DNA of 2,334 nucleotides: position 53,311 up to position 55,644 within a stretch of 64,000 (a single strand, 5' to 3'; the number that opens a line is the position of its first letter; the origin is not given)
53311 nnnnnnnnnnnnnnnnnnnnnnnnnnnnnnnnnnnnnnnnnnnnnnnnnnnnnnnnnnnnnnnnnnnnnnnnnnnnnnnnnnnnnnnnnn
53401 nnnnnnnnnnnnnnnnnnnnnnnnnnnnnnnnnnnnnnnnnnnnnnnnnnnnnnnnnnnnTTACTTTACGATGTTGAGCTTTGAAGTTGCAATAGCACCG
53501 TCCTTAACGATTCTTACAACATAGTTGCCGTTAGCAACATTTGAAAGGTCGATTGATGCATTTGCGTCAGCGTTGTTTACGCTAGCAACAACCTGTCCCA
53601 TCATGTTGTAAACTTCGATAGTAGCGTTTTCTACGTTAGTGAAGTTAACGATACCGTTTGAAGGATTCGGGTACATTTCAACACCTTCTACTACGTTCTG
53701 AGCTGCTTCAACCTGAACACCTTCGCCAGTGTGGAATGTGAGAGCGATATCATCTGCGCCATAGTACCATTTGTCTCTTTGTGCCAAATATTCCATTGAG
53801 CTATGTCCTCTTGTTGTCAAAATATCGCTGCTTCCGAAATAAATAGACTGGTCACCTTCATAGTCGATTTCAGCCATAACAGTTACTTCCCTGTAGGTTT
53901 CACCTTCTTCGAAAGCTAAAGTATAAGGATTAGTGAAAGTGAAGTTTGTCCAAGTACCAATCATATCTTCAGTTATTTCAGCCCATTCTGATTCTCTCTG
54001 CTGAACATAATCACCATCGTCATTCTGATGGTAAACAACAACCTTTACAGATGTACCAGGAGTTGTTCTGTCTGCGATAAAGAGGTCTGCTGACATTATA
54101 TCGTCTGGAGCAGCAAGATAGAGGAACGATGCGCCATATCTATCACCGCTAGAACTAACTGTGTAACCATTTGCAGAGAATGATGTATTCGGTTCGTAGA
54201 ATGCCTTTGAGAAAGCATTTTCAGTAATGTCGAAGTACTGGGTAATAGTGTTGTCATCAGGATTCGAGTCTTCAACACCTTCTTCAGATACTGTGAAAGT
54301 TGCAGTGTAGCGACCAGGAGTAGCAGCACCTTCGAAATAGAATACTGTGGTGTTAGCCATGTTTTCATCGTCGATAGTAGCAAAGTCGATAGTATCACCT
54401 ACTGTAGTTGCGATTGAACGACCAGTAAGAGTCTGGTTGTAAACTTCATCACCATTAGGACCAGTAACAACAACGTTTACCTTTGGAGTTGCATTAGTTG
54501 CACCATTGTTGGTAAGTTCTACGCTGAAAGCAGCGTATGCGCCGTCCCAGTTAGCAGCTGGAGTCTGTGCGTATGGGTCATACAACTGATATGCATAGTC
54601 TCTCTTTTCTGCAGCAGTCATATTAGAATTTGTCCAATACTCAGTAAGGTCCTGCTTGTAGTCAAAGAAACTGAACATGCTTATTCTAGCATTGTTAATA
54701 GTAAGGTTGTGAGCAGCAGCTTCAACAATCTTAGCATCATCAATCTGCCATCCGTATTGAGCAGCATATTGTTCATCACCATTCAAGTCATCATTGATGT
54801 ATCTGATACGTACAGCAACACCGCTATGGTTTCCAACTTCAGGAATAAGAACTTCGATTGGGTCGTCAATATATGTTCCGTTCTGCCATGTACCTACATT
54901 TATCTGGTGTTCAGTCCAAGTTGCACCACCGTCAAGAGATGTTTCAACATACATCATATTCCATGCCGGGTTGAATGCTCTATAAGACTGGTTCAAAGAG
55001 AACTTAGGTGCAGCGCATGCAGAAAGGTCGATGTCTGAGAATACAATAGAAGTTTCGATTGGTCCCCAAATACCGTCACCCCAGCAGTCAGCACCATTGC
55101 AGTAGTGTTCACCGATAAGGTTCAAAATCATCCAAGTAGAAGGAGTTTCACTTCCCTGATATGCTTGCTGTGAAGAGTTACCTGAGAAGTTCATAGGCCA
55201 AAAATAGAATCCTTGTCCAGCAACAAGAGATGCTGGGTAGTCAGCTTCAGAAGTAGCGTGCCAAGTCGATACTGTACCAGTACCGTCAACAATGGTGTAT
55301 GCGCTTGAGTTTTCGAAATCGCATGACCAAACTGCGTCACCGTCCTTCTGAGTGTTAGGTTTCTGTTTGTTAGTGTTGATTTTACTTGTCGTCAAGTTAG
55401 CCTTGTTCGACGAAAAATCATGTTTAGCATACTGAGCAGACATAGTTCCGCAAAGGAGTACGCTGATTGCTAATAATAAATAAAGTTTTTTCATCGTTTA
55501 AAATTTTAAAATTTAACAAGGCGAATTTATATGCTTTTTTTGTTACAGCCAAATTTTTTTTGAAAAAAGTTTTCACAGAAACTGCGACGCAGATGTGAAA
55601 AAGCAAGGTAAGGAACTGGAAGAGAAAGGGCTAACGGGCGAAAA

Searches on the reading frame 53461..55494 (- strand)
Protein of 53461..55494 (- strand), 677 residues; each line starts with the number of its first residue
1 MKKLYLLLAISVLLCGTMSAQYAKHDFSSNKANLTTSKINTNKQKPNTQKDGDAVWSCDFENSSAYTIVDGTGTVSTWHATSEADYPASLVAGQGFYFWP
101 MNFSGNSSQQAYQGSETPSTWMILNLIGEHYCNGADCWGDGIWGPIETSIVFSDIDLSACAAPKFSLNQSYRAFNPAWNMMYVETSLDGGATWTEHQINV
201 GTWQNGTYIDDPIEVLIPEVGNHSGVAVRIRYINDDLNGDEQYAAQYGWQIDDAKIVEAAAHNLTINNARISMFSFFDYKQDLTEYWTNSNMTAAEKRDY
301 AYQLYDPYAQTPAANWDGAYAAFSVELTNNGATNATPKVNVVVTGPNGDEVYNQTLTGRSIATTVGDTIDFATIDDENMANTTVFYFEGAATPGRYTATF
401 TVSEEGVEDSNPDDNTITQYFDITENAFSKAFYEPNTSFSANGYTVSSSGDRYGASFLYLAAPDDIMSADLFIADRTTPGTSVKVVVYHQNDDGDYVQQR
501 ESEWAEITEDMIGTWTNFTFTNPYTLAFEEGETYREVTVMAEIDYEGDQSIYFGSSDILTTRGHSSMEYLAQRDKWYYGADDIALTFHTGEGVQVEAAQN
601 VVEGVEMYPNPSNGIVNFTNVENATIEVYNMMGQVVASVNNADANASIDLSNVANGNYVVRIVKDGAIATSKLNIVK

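Call 44: search_protein_families(library=pfam, proteins=[window:53461-55494:-], max_evalue=0.01)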
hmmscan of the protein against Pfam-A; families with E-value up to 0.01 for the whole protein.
window:53461-55494:- (677 aa): 2 families
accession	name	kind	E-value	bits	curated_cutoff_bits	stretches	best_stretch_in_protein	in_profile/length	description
PF18962.6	Por_Secre_tail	-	4.9e-13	49.6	27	1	607-674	1-74/75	Secretion system C-terminal sorting domain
PF11589.14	DUF3244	-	0.0006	20.2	25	0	619-664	37-85/96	Domain of unknown function (DUF3244)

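Call 48: find_encoding_contigs(protein=window:53461-55494:-, flank=2500, max_places=10)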
Protein window:53461-55494:- (677 aa): 4 contigs read that carry it; 2 places shown.
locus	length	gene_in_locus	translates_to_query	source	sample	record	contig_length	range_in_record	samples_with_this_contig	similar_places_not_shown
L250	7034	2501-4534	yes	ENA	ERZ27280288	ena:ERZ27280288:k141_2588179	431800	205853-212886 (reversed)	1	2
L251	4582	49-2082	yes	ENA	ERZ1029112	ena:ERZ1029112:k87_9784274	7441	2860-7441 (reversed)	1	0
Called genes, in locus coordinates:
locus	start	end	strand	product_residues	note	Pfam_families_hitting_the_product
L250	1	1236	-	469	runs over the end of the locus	PF01938:TRAM (weak), PF05958:tRNA_U5-meth_tr, PF03602:Cons_hypoth95 (weak), PF13847:Methyltransf_31, PF13649:Methyltransf_25 (weak)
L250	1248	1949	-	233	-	PF00027:cNMP_binding, PF13545:HTH_Crp_2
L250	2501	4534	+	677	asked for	PF18962:Por_Secre_tail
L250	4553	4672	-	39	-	-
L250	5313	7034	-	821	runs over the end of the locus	PF13620:CarboxypepD_reg, PF13715:CarbopepD_reg_2, PF07715:Plug, PF00593:TonB_dep_Rec_b-barrel, PF14905:OMP_b-brl_3 (weak)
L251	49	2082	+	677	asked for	PF18962:Por_Secre_tail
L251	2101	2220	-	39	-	-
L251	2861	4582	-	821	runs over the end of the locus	PF13620:CarboxypepD_reg, PF13715:CarbopepD_reg_2, PF07715:Plug, PF00593:TonB_dep_Rec_b-barrel, PF14905:OMP_b-brl_3 (weak)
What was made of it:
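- On MITE: Only occupied sites were found for copy 2 (call 48).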
